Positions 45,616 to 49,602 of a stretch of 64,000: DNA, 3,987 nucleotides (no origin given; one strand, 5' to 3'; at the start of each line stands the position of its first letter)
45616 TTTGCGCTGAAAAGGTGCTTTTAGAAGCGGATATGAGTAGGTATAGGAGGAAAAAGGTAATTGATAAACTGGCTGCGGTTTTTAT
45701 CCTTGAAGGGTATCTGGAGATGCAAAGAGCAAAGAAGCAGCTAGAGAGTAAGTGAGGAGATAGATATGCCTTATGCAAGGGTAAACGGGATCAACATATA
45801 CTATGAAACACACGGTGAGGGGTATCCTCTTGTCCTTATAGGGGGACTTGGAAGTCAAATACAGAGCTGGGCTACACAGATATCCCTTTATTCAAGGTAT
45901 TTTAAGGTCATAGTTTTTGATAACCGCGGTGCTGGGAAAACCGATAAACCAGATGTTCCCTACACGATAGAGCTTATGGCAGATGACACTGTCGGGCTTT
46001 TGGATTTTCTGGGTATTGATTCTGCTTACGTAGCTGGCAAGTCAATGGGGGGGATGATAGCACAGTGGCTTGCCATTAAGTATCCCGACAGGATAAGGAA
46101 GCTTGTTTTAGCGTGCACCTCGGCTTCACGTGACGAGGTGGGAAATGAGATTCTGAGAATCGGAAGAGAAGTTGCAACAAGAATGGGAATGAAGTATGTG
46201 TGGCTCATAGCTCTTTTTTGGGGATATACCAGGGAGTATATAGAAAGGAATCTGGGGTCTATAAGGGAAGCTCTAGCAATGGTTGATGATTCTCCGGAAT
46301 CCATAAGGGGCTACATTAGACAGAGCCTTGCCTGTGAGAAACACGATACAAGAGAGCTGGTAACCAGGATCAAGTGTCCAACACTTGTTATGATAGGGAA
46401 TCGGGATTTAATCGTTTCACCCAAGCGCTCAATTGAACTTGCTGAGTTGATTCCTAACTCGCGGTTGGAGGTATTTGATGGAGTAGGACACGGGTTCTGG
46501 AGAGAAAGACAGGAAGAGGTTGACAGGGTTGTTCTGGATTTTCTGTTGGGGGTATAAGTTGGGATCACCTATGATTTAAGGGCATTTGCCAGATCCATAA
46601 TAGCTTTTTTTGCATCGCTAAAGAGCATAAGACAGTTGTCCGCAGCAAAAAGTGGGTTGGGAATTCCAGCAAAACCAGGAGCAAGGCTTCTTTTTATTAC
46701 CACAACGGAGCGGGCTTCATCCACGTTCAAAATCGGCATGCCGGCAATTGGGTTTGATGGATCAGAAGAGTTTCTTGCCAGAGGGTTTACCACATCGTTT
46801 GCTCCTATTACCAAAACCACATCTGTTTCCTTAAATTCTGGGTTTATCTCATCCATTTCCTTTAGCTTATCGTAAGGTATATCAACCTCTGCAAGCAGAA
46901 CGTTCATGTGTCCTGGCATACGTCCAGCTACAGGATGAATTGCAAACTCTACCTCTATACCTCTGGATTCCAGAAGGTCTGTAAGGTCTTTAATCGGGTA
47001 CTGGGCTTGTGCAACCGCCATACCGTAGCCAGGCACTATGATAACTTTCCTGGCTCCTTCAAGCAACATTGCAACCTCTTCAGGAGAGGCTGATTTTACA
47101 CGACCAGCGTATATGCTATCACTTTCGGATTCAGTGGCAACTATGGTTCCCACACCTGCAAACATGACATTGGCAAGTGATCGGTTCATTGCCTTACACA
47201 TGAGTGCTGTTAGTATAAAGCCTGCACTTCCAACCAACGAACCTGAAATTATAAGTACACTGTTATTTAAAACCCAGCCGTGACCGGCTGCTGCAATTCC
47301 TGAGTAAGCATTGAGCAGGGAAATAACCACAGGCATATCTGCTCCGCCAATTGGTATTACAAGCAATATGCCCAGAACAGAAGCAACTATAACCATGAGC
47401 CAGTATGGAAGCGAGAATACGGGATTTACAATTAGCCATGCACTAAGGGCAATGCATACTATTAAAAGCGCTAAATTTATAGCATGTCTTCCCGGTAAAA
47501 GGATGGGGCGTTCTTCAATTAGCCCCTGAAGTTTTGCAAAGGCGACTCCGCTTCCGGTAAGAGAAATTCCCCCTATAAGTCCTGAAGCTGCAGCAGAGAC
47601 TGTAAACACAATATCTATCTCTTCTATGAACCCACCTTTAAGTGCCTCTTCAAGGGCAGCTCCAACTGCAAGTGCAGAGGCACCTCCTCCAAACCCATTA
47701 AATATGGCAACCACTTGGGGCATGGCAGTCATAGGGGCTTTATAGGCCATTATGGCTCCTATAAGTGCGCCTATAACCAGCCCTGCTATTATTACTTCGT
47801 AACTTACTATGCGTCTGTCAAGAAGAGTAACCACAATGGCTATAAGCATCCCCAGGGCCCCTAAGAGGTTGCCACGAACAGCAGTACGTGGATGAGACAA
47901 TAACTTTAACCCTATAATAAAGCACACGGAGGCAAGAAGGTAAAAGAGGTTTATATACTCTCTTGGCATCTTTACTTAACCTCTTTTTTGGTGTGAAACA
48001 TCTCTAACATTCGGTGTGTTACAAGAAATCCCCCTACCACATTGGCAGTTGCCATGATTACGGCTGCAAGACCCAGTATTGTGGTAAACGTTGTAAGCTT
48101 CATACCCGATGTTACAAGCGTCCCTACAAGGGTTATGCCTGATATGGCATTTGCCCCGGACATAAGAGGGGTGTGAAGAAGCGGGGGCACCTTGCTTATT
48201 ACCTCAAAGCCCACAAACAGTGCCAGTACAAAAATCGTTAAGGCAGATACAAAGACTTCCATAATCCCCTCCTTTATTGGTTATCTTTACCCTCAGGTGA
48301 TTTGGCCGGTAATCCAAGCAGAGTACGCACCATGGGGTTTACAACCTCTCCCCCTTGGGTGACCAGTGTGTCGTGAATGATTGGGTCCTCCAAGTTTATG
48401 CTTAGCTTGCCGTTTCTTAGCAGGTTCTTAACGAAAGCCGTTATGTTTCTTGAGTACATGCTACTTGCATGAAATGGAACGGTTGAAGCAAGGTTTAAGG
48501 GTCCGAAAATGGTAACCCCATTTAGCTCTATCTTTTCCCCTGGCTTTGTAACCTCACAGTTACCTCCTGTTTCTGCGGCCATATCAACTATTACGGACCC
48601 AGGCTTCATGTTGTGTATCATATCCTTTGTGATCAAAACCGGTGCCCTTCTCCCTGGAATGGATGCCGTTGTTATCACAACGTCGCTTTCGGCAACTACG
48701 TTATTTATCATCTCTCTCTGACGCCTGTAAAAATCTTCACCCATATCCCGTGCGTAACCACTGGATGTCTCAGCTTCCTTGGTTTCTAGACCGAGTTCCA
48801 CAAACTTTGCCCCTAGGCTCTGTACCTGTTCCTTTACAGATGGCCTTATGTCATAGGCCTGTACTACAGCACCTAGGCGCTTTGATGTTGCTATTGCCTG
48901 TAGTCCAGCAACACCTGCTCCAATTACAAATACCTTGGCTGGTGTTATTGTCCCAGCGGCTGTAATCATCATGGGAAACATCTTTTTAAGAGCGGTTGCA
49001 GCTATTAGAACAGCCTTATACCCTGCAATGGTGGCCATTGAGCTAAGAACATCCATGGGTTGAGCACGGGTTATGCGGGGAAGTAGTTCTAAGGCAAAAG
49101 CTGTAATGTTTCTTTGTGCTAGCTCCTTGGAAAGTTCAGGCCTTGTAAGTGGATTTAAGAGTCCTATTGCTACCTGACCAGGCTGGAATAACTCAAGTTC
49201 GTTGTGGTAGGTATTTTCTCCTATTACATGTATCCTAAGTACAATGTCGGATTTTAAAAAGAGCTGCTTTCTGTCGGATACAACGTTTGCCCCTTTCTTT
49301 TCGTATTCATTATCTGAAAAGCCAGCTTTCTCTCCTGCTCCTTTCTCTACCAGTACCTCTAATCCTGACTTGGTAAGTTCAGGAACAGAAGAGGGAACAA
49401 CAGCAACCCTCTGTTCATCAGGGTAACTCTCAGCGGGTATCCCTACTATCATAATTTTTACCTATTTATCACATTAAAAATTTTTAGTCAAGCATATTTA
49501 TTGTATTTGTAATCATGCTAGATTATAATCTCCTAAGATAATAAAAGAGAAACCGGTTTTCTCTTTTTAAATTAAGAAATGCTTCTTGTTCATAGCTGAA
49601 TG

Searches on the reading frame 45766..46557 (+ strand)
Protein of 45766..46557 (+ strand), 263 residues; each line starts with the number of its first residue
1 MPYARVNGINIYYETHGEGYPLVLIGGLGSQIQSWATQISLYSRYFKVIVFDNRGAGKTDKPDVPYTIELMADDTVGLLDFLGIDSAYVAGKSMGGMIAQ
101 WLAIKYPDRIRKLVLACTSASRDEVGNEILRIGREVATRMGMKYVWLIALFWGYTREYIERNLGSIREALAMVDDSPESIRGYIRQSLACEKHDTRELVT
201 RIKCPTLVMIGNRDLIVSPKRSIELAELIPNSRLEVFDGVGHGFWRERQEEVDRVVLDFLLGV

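Call 37: search_protein_families(library=pfam, proteins=[window:45766-46557:+], max_evalue=0.00001)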
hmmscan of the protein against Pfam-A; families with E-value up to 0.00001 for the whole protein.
window:45766-46557:+ (263 aa): 3 families
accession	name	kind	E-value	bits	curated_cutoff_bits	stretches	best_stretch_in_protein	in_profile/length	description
PF00561.26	Abhydrolase_1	-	7.3e-28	98.3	25.8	1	20-242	1-238/245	alpha/beta hydrolase fold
PF12146.15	Hydrolase_4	-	1.6e-17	64.1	27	1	41-249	27-239/239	Serine aminopeptidase, S33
PF12697.13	Abhydrolase_6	-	1.4e-12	49.2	26.3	1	22-252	1-214/217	Alpha/beta hydrolase family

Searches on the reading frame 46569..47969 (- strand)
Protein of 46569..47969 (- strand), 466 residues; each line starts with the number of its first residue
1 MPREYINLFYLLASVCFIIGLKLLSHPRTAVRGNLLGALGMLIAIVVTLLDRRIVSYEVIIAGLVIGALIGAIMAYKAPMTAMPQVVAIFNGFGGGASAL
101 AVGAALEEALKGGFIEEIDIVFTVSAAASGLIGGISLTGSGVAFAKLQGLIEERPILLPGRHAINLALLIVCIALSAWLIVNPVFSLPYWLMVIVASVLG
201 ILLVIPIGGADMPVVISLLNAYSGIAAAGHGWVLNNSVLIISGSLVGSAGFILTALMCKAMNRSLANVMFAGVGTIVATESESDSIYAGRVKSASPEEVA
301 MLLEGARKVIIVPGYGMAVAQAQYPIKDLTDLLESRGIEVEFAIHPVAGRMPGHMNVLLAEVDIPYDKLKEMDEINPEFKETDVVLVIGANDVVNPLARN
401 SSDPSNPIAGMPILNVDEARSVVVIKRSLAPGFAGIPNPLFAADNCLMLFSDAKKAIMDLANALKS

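Call 38: search_protein_families(library=pfam, proteins=[window:46569-47969:-], max_evalue=0.00001)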
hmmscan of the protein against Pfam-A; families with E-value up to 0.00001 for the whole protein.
window:46569-47969:- (466 aa): 1 family
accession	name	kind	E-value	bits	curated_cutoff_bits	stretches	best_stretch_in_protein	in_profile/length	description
PF02233.22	PNTB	-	4.5e-182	606.5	31.7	1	7-462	2-455/456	NAD(P) transhydrogenase beta subunit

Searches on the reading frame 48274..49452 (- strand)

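Call 38: search_protein_families(library=pfam, proteins=[window:48274-49452:-], max_evalue=0.00001)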
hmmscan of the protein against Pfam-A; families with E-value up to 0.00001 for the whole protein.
window:48274-49452:- (392 aa): 3 families
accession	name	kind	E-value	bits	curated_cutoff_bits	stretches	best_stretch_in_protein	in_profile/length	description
PF01262.27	AlaDh_PNT_C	-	1.6e-70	237.3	23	1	147-372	1-213/214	Alanine dehydrogenase/PNT, C-terminal domain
PF05222.21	AlaDh_PNT_N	-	1.2e-40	139.3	30.4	1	4-143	1-136/136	Alanine dehydrogenase/PNT, N-terminal domain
PF02826.25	2-Hacid_dh_C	-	4.9e-06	26.5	25.1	0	169-220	34-85/178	D-isomer specific 2-hydroxyacid dehydrogenase, NAD binding domain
